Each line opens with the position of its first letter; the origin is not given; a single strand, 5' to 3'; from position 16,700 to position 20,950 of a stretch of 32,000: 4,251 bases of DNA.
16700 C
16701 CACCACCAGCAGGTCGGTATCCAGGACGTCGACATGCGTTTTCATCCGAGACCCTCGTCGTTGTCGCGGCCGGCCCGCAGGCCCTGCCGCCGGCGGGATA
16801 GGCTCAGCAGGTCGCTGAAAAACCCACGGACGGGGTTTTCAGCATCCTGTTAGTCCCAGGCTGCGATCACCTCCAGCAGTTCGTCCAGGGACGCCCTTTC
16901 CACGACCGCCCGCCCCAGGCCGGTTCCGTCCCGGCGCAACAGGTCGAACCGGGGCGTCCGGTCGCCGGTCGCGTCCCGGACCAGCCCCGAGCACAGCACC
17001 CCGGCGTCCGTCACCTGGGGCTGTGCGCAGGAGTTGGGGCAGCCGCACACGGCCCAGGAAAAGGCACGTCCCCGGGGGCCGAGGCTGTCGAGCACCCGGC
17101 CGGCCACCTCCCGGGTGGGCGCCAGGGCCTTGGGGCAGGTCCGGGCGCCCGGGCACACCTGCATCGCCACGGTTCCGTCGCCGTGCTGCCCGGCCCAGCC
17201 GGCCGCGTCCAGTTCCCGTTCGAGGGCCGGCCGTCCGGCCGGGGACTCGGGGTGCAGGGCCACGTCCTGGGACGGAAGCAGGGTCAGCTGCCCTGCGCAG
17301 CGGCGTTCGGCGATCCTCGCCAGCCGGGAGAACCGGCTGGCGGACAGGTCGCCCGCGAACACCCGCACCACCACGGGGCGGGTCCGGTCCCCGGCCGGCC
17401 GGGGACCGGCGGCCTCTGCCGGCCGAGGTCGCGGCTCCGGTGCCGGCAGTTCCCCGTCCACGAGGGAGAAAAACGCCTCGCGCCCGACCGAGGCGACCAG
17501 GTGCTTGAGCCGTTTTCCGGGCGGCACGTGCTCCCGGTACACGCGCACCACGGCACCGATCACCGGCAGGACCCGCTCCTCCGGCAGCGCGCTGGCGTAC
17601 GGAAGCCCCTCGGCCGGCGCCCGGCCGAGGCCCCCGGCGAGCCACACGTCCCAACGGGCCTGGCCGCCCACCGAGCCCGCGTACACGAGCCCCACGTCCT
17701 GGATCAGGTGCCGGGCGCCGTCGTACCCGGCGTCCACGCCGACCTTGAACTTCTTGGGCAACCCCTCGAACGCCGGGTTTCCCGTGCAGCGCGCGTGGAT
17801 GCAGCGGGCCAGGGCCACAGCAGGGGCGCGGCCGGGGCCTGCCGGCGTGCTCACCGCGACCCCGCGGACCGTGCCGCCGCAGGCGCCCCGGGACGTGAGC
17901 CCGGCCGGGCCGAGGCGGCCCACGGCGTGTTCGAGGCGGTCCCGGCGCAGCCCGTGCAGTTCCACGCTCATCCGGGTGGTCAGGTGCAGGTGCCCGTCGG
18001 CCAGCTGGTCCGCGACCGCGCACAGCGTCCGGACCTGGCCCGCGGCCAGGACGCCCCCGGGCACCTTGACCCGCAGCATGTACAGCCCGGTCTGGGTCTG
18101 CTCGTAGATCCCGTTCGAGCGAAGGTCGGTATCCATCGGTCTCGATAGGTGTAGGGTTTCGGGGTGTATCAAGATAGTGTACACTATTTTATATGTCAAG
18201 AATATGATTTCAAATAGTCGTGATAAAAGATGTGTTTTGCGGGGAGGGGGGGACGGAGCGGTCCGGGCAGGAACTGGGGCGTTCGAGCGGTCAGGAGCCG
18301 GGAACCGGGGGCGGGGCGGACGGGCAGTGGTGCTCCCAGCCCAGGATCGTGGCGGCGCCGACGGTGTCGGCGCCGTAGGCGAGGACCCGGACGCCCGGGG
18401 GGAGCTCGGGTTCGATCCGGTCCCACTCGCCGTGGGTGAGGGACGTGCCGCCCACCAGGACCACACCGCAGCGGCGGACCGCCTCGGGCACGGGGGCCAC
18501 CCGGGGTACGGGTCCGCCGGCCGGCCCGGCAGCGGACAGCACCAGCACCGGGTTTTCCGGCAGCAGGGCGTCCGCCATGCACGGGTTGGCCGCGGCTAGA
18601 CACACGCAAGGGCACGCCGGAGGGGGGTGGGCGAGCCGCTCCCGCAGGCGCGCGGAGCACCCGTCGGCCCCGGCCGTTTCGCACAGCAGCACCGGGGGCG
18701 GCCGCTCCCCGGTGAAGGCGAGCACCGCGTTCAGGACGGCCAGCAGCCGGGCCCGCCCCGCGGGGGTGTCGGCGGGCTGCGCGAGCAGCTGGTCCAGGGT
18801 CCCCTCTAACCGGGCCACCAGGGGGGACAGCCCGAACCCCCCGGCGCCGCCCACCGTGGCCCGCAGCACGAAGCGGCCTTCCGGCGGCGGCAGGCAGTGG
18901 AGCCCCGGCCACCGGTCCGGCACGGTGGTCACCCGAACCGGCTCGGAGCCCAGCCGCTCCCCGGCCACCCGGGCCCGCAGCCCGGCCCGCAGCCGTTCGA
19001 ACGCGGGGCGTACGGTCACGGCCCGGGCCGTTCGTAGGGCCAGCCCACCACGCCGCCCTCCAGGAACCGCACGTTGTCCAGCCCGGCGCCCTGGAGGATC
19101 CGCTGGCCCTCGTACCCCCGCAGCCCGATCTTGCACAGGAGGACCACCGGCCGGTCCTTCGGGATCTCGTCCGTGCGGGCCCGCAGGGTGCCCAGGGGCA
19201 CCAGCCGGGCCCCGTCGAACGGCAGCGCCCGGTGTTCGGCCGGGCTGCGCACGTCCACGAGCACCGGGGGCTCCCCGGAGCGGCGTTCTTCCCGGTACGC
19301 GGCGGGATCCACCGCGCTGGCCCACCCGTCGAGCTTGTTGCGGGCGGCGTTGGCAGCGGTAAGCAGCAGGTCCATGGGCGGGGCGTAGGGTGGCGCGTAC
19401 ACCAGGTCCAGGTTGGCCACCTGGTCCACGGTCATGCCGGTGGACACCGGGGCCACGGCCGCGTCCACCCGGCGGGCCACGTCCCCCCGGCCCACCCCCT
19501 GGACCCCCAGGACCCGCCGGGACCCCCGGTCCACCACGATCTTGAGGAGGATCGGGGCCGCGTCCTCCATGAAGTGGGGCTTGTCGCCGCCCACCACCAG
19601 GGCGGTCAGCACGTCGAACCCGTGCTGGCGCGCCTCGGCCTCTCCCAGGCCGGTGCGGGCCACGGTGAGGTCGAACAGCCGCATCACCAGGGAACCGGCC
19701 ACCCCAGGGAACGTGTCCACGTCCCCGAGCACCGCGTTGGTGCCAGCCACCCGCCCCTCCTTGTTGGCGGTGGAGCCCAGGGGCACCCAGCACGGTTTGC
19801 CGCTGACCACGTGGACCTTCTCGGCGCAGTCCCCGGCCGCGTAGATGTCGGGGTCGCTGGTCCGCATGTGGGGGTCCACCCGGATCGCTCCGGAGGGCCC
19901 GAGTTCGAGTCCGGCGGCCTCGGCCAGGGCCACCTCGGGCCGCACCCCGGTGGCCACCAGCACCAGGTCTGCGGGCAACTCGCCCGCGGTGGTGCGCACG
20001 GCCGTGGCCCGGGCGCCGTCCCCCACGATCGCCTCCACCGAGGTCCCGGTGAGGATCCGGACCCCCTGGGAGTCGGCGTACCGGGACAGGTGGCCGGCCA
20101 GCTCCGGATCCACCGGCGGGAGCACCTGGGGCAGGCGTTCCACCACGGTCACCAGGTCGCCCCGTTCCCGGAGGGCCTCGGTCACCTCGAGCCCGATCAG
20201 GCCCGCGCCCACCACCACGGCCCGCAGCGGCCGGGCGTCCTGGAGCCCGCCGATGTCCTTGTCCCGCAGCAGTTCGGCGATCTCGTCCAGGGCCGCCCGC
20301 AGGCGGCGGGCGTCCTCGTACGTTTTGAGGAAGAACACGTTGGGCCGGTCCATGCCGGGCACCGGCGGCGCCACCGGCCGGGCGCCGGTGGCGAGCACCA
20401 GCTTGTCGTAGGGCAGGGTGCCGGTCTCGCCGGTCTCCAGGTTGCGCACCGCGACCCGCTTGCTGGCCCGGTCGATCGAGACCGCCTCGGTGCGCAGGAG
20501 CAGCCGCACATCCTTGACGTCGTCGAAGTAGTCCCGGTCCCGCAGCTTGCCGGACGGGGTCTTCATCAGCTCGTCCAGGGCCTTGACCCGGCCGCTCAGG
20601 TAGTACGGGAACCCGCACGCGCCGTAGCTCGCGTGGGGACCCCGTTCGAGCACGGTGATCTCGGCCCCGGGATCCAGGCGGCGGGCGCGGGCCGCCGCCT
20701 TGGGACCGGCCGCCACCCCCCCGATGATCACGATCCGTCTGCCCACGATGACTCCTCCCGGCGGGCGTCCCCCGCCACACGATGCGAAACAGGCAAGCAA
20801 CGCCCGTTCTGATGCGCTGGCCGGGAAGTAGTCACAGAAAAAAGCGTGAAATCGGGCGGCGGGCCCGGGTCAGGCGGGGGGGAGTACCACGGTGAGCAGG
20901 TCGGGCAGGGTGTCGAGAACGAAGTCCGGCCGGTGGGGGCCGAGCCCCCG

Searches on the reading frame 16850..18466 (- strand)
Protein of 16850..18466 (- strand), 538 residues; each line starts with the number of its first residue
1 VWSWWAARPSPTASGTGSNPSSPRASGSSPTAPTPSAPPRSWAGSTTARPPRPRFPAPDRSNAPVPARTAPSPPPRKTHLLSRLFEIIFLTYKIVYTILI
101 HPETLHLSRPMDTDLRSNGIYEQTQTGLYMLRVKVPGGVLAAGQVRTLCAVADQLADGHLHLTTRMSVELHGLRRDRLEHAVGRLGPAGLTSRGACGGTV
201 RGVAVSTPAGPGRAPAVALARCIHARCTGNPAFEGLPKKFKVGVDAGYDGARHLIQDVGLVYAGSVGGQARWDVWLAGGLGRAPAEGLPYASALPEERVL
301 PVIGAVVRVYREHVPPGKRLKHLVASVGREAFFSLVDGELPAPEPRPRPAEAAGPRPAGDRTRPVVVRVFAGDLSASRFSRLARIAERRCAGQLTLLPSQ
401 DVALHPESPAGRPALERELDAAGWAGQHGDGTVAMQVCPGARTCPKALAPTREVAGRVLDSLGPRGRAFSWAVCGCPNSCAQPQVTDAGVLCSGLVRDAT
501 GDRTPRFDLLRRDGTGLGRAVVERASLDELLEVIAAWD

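Call 3: search_protein_families(library=pfam, proteins=[window:16850-18466:-], max_evalue=0.01)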
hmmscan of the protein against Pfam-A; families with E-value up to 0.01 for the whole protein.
window:16850-18466:- (538 aa): 2 families
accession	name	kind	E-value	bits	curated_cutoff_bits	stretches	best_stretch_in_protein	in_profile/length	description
PF01077.27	NIR_SIR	-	1.7e-25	89.7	27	2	219-340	27-154/158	Nitrite and sulphite reductase 4Fe-4S domain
PF03460.22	NIR_SIR_ferr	-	1.1e-24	86.4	24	2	122-185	2-66/69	Nitrite/Sulfite reductase ferredoxin-like half domain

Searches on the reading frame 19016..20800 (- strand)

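Call 3: search_protein_families(library=pfam, proteins=[window:19016-20800:-], max_evalue=0.01)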
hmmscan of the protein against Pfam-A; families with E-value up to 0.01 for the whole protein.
window:19016-20800:- (594 aa): 10 families
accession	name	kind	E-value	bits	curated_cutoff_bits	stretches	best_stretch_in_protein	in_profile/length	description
PF07992.20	Pyr_redox_2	-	5.8e-70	236.4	26.1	1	22-329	2-281/291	Pyridine nucleotide-disulphide oxidoreductase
PF00070.33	Pyr_redox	-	3.6e-20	72.7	22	1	193-271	1-80/82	Pyridine nucleotide-disulphide oxidoreductase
PF02852.28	Pyr_redox_dim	-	4.4e-13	49.8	25.3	1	376-473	7-103/110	Pyridine nucleotide-disulphide oxidoreductase, dimerisation domain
PF01266.30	DAO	-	1.2e-11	45.2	27.9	1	233-308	150-231/353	FAD dependent oxidoreductase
PF00581.25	Rhodanese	-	2.2e-10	41.3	22.2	1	507-587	9-99/102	Rhodanese-like domain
PF13738.12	Pyr_redox_3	-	6.4e-08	32.6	30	0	232-286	81-134/305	Pyridine nucleotide-disulphide oxidoreductase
PF03486.20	HI0933_like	-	1.2e-05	25.4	50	0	238-286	115-164/244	HI0933-like protein Rossmann domain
PF13450.12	NAD_binding_8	-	5.4e-05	23.8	21.9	0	196-225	1-30/68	NAD(P)-binding Rossmann-like domain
PF01262.27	AlaDh_PNT_C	-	0.00096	19.1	23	0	183-237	20-74/214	Alanine dehydrogenase/PNT, C-terminal domain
PF04820.20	Trp_halogenase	-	0.0093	15.3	21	0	234-288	160-215/458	Tryptophan halogenase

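Call 4: search_protein_families(library=ncbifam, proteins=[window:19016-20800:-], max_evalue=0.01)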
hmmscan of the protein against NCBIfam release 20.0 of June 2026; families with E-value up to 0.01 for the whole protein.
window:19016-20800:- (594 aa): 72 families (the best 25 are shown)
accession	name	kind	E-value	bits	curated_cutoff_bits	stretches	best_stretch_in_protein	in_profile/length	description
TIGR03385.1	CoA_CoA_reduc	equivalog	9.4e-103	344.3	578.8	1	22-480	1-436/439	CoA-disulfide reductase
NF007123.0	PRK09564.1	equivalog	4e-98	329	458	1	22-487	2-444/444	CoA-disulfide reductase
NF046103.1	NOXase_Strep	equivalog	2.5e-67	227.8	600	1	22-485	1-440/442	H2O-forming NADH oxidase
NF010037.0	PRK13512.1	equivalog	2.1e-55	188.4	394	1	22-479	3-430/438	CoA-disulfide reductase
NF045765.1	PhenlGlyoxDHPadH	equivalog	6.8e-50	170.2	475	1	24-362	6-312/416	NADH-dependent phenylglyoxylate dehydrogenase subunit epsilon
TIGR02374.1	nitri_red_nirB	equivalog_domain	2.5e-47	161.8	578.35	1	23-384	1-329/794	nitrite reductase large subunit NirB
TIGR02053.1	MerA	equivalog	1.1e-42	146.6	454.45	1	79-468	82-439/465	mercury(II) reductase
NF042949.2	3PPDioc_HcaD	equivalog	6.1e-35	120.7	450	1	22-329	3-279/386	3-phenylpropionate/cinnamic acid dioxygenase ferredoxin--NAD(+) reductase subunit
NF041682.1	ant_diox_AndAa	equivalog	7.3e-34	117.1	650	1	22-364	5-316/406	anthranilate 1,2-dioxygenase system ferredoxin--NAD(+) reductase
NF003437.0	PRK04965.1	equivalog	7.4e-34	117.4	392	1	21-327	3-276/378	NADH:flavorubredoxin reductase NorW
NF011565.0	PRK14989.1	subfamily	1.9e-33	115.6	883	1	47-433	32-371/847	nitrite reductase large subunit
TIGR01350.1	lipoamide_DH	equivalog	1.6e-32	112.9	408.8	1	114-463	117-435/461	dihydrolipoyl dehydrogenase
NF010311.1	PRK13748.1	subfamily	4.2e-31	108.4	600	1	188-463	266-529/560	mercury(II) reductase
NF041853.1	hythiocyan_redase_MerA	equivalog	3.1e-28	98.8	650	1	188-434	157-394/440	hypothiocyanous acid reductase MerA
TIGR01424.1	gluta_reduc_2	equivalog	1.5e-26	93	606.05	1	189-460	164-427/446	glutathione-disulfide reductase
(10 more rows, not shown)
